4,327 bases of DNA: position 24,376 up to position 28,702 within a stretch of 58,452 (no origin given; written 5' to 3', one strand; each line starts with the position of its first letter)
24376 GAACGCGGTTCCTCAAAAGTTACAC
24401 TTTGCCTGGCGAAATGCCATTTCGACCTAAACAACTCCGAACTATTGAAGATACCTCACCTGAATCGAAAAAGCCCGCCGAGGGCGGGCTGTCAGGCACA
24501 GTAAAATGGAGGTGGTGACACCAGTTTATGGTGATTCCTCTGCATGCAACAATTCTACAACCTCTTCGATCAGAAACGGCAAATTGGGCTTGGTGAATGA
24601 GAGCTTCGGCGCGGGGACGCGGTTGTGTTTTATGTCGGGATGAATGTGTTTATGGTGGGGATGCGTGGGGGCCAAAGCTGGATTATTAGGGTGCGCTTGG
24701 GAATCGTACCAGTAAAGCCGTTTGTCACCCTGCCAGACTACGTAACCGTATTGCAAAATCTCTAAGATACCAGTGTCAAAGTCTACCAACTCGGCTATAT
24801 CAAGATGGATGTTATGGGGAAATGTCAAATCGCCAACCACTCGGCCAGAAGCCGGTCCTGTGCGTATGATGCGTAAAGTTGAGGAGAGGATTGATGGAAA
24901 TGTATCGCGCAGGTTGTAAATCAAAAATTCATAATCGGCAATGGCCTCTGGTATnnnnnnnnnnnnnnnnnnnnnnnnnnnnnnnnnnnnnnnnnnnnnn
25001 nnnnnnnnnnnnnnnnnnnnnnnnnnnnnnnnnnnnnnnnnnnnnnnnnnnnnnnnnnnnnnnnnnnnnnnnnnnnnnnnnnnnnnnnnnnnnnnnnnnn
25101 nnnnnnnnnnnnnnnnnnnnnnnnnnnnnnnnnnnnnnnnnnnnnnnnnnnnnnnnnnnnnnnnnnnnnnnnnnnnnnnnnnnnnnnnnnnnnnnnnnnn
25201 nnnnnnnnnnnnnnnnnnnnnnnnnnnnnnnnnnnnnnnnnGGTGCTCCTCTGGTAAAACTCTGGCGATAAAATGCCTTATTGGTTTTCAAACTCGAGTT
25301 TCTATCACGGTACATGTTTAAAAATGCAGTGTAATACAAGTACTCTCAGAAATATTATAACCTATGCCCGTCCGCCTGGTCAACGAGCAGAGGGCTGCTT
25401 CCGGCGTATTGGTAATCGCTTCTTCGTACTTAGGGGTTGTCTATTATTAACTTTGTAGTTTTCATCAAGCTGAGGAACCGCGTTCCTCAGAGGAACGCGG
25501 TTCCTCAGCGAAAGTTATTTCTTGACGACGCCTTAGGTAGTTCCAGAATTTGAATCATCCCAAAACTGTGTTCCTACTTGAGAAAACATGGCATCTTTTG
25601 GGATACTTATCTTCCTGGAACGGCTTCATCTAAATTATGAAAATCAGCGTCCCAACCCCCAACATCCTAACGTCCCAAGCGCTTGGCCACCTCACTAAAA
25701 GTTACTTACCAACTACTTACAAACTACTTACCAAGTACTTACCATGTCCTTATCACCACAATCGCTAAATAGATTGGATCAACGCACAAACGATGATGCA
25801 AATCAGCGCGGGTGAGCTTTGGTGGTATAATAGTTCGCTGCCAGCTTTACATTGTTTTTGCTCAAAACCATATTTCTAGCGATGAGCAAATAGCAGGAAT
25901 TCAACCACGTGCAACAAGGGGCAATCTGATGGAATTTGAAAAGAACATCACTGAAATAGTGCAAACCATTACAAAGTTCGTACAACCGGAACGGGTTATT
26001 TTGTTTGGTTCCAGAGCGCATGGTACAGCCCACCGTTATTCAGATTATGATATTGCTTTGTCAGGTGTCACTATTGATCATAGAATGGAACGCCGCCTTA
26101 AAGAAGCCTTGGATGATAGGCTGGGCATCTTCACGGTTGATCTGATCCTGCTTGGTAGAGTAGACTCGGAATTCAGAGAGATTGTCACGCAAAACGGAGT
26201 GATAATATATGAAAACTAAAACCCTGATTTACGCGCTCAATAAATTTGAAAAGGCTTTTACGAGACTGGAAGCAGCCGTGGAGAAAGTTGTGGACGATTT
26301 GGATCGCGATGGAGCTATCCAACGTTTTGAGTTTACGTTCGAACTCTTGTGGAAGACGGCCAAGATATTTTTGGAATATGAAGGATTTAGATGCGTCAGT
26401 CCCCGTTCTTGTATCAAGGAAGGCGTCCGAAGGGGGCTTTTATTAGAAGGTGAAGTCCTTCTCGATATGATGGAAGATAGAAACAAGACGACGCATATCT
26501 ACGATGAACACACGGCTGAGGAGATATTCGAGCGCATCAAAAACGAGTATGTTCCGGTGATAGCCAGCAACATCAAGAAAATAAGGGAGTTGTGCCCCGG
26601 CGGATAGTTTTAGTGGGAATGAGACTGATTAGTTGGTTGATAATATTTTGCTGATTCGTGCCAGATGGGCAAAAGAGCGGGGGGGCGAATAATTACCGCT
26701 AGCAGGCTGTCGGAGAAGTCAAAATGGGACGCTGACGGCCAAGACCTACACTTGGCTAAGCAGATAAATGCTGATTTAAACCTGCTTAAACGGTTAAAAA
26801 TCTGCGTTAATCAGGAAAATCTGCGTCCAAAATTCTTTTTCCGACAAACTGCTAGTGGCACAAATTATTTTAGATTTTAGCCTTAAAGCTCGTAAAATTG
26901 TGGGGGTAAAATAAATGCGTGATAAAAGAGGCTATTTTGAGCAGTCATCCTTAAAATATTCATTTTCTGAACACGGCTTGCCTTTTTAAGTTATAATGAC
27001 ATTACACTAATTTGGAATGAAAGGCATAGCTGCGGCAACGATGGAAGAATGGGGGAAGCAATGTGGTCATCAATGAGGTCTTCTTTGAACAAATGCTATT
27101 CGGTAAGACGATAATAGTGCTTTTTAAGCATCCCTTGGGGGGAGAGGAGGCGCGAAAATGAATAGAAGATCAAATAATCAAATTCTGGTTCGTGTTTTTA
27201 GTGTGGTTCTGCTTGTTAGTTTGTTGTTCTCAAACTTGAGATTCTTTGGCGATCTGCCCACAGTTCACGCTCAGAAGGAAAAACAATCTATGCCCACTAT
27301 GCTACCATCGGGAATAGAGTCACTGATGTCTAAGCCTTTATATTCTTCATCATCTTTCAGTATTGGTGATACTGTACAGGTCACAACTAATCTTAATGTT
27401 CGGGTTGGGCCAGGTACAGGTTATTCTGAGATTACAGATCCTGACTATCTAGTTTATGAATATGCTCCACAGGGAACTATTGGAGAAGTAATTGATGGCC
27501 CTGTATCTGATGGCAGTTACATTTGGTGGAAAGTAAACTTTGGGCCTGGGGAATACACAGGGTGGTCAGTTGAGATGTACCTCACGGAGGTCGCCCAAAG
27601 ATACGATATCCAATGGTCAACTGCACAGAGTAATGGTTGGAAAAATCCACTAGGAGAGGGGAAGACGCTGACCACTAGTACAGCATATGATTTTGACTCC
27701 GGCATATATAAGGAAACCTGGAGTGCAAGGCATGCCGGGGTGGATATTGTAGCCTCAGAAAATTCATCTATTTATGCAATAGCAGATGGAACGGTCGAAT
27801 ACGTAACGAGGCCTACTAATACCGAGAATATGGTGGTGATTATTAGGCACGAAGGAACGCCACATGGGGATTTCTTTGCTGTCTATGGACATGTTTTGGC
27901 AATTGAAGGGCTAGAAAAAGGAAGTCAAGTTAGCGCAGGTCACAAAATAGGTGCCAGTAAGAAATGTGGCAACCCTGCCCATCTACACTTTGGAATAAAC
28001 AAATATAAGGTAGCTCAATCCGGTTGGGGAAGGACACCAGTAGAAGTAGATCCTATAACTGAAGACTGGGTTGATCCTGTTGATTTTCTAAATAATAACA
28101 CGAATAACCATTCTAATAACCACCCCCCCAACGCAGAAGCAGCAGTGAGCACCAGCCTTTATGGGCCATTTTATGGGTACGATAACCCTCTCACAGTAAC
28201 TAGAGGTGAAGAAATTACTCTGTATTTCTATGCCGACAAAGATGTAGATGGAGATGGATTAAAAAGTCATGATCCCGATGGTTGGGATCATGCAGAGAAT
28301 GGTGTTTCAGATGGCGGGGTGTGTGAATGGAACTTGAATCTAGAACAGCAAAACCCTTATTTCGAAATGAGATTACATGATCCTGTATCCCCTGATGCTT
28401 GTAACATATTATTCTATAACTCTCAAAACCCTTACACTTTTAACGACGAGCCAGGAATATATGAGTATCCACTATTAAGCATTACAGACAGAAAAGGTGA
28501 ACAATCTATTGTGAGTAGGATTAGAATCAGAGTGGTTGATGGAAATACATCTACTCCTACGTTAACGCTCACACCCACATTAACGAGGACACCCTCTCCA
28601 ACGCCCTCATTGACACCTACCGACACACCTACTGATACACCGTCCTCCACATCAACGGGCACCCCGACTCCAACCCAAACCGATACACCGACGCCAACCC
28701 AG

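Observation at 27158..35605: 2815-aa secreted protein combining a lysostaphin-type lytic head with LRR, propeller and cohesin/dockerin modules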

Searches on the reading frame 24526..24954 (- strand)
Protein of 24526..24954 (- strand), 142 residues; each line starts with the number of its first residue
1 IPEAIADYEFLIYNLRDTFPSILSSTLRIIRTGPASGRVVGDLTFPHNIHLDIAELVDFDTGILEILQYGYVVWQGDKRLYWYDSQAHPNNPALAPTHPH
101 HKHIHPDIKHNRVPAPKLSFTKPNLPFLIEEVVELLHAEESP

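Call 11: search_protein_families(library=pfam, proteins=[window:24526-24954:-], max_evalue=0.001)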
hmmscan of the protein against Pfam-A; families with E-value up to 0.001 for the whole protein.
window:24526-24954:- (142 aa): 1 family
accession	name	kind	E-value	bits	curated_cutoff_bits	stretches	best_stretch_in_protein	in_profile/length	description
PF20126.4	TumE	-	5.1e-12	46.1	23.4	1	44-135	2-79/81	Toxin TumE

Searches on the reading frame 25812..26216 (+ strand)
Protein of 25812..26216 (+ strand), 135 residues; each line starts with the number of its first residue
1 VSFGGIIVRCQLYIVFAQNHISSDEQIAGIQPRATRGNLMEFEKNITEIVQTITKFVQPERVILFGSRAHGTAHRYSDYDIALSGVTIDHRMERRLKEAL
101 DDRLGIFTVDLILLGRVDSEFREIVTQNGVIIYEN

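Call 11: search_protein_families(library=pfam, proteins=[window:25812-26216:+], max_evalue=0.001)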
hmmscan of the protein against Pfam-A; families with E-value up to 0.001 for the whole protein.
window:25812-26216:+ (135 aa): 2 families
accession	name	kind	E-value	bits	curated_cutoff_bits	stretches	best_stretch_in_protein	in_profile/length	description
PF18765.7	Polbeta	-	4.3e-12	46.5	26.9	1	48-135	2-90/93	Polymerase beta, Nucleotidyltransferase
PF01909.29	NTP_transf_2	-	7.7e-07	29.9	21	1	48-104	6-64/93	Nucleotidyltransferase domain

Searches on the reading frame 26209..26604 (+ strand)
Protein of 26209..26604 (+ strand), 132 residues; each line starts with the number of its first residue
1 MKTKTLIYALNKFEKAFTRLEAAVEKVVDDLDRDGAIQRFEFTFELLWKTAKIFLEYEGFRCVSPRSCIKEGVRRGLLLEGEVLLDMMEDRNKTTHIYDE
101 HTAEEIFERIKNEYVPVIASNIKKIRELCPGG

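Call 11: search_protein_families(library=pfam, proteins=[window:26209-26604:+], max_evalue=0.001)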
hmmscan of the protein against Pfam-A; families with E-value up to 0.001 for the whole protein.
window:26209-26604:+ (132 aa): 1 family
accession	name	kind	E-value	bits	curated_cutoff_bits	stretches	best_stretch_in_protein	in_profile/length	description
PF08780.16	NTase_sub_bind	-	3.5e-34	118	31.8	1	10-122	3-121/126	Nucleotidyltransferase substrate binding protein like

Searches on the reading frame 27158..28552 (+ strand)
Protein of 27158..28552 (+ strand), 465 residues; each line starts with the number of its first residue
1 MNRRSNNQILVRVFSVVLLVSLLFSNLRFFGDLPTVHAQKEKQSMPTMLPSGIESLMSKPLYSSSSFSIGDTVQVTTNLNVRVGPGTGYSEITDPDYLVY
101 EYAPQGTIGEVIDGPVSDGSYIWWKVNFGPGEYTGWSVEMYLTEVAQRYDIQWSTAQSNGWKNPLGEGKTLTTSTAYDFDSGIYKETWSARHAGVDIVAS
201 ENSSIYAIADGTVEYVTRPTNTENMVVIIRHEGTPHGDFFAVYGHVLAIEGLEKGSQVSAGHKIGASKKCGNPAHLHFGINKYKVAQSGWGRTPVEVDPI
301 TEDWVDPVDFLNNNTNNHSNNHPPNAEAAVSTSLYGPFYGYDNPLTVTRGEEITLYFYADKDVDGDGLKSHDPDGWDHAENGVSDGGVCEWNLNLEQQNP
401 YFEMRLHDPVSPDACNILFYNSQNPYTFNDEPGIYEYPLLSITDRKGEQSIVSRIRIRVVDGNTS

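Call 13: find_homologous_proteins(query=window:27158-28552:+)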
Query seq(465 aa) (465 aa): 45 proteins with E <= 0.001 among 4563 candidates.
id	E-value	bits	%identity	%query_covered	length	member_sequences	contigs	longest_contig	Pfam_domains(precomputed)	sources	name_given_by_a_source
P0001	1.2e-143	497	43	58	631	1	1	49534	PF01551.30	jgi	jgi:murein DD-endopeptidase MepM/ murein hydrolase activator NlpD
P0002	6.4e-47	178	45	47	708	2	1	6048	PF23598.2,PF01551.30,PF13306.13,PF14580.13,PF17963.8,PF25019.1,PF12799.14,PF13855.13,PF23211.1,PF23952.2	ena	-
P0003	2.7e-42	163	48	37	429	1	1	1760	PF01551.30,PF25275.2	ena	-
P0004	2.0e-41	160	48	37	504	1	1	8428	PF01551.30,PF22352.3,PF17963.8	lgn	-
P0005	2.7e-41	160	48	37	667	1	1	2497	PF23271.2,PF12717.14,PF01551.30,PF00514.30,PF26715.1,PF24714.2,PF02985.29,PF11838.15,PF24492.2,PF01602.27,PF25767.2,PF25786.1,PF03130.23,PF13513.13,PF13646.13,PF06345.17,PF23227.2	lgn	-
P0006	6.9e-40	155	33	66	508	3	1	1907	PF01551.30,PF17963.8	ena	-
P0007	5.8e-39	152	41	47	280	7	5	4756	PF01551.30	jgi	-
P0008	5.1e-37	146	48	35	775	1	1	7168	PF01551.30,PF00092.35,PF13519.13,PF05762.21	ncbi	-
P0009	1.9e-36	144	44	38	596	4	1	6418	PF01551.30,PF00092.35,PF13519.13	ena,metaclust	metaclust:\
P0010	1.5e-29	121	39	39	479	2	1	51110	PF01551.30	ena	-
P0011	7.7e-29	119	43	33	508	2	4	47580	PF01551.30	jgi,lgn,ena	jgi:murein DD-endopeptidase MepM/ murein hydrolase activator NlpD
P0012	4.0e-27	113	65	20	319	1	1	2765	-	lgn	-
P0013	1.7e-25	108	46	18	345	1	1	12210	PF06347.20,PF08239.18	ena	-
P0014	2.3e-25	107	39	37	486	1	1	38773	PF01551.30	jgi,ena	-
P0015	1.9e-24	104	48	17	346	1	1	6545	PF06347.20,PF08239.18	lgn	-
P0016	2.2e-23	101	47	19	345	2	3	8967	PF06347.20,PF08239.18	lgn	-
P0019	3.6e-19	87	38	24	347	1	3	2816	PF06347.20,PF08239.18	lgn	-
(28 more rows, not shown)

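Call 20: find_related_loci(query=window:27158-28552:+, collection=genome_contigs, flank=10000)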
Query seq(465 aa) (465 aa) in genome_contigs; peptide patterns used: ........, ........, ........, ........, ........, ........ (x = any residue, [..] = any of these).
37 stretches matched a pattern; 1 encode a relative of the query (tblastn E <= 1e-3); 1 distinct loci.
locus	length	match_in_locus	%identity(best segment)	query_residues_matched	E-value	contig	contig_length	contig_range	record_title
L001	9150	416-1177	34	54-142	2e-6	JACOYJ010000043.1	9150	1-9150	MAG: Candidatus Pacearchaeota archaeon isolate NC_groundwater_176_Ag_S-0.1um_34_9 S4_GD2017_2_S1_scaffold_12218, whole g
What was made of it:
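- Tried and rejected: A scan of GTDB species genomes with the head found only an archaeal SH3b match (call 20).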

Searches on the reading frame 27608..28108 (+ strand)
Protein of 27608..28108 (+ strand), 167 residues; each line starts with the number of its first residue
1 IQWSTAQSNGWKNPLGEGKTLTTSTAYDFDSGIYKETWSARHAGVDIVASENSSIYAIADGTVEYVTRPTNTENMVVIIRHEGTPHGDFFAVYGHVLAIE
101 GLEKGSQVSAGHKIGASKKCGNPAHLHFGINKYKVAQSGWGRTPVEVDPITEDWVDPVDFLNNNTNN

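Call 7: search_protein_families(library=pfam, proteins=[window:27608-28108:+], max_evalue=1)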
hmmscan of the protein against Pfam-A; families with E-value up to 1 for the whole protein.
seq(167 aa): 2 families
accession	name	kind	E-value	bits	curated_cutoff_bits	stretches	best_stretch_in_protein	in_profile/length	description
PF01551.29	Peptidase_M23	-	3.5e-17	62.8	28.7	1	41-135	2-92/96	Peptidase family M23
PF01016.24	Ribosomal_L27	-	0.026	15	20.5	1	41-69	44-72/79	Ribosomal L27 protein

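Call 16: search_solved_structures(query=window:27608-28108:+, max_evalue=0.01, show_alignments=3)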
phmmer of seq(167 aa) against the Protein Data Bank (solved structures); distinct sequences matched with E-value up to 0.01: 9.
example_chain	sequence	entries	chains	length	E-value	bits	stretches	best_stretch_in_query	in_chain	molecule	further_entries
9gy1_A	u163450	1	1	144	1.6e-06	31.4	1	28-130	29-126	Peptidase, M23 family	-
5j1l_B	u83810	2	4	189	0.00017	24.8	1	42-129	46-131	ToxR-activated gene (TagE)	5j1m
5j1k_A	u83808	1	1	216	0.00023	24.4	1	42-129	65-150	ToxR-activated gene (TagE)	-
8s3m_A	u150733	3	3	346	0.00026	24.2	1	39-132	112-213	Lytic endopeptidase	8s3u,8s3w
4rny_A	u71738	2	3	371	0.00033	23.9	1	41-133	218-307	Conserved hypothetical secreted protein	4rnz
2b44_A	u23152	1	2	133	0.0012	22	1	40-128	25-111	Glycyl-glycine endopeptidase lytM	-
2b0p_A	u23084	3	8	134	0.0013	22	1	40-128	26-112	Glycyl-glycine endopeptidase lytM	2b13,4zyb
6jmx_A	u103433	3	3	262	0.0016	21.7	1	32-130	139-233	Peptidase M23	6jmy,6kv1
6jn7_A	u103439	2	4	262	0.0035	20.5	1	32-130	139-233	Peptidase M23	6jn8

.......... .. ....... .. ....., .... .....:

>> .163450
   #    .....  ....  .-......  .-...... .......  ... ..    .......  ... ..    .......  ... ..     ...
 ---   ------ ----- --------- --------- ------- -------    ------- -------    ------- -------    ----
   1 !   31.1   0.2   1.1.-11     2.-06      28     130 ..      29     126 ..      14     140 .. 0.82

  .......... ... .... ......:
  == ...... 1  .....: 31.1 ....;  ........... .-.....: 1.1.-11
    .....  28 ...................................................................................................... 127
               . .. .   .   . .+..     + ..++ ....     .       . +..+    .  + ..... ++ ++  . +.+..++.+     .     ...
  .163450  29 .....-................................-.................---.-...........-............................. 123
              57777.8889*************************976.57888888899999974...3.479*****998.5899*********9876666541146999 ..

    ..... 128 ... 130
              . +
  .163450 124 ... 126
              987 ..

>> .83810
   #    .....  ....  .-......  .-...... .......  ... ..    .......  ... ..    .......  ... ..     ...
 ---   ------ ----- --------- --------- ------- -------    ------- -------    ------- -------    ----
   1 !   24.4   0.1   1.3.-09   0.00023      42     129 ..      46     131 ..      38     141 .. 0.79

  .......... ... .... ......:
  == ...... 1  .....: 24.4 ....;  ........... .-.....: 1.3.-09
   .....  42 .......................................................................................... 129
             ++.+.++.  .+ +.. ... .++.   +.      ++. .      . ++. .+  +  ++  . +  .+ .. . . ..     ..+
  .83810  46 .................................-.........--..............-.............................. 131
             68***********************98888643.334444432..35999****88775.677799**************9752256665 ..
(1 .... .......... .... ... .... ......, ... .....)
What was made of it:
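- Closest known: Lysostaphin / LytM / zoocin A-type M23 bacteriolysins. Different: Similarity to LytM is only E ~1e-3 (call 16).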

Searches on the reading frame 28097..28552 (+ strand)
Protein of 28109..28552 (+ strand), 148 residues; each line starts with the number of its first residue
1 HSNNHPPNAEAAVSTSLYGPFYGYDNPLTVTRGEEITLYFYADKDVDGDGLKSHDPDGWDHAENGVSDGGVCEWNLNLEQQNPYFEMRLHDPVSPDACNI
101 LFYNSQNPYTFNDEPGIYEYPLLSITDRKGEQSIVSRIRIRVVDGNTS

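Call 7: search_protein_families(library=pfam, proteins=[window:28109-28552:+], max_evalue=1)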
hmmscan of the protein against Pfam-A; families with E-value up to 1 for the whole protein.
seq(148 aa): 1 family
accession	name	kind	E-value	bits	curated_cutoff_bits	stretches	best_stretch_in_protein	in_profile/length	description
PF07653.23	SH3_2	-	0.06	13.5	21.8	1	25-65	13-41/55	Variant SH3 domain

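Call 41: search_protein_families(library=phrogs, proteins=[window:28109-28543:+], max_evalue=0.01)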
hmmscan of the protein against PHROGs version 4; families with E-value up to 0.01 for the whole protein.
window:28109-28543:+ (145 aa): 0 families

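Call 61: search_solved_structures(query=A2, max_evalue=10)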
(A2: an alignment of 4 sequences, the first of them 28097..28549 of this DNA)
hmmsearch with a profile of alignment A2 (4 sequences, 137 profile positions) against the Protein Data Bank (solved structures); distinct sequences matched with E-value up to 10: 4.
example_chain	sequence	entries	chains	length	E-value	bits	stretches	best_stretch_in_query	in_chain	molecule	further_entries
8hkx_S28E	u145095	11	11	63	0.76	12.8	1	111-136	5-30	30S ribosomal protein S28e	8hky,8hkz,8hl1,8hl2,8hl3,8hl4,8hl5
9fhl_X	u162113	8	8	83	1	12.4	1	111-136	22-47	Small ribosomal subunit protein eS28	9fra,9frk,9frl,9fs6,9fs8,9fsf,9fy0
9c6m_A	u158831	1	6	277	1.7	11.6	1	50-122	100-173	RNA ligase1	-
9c6l_A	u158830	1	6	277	1.8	11.6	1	50-122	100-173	RNA ligase1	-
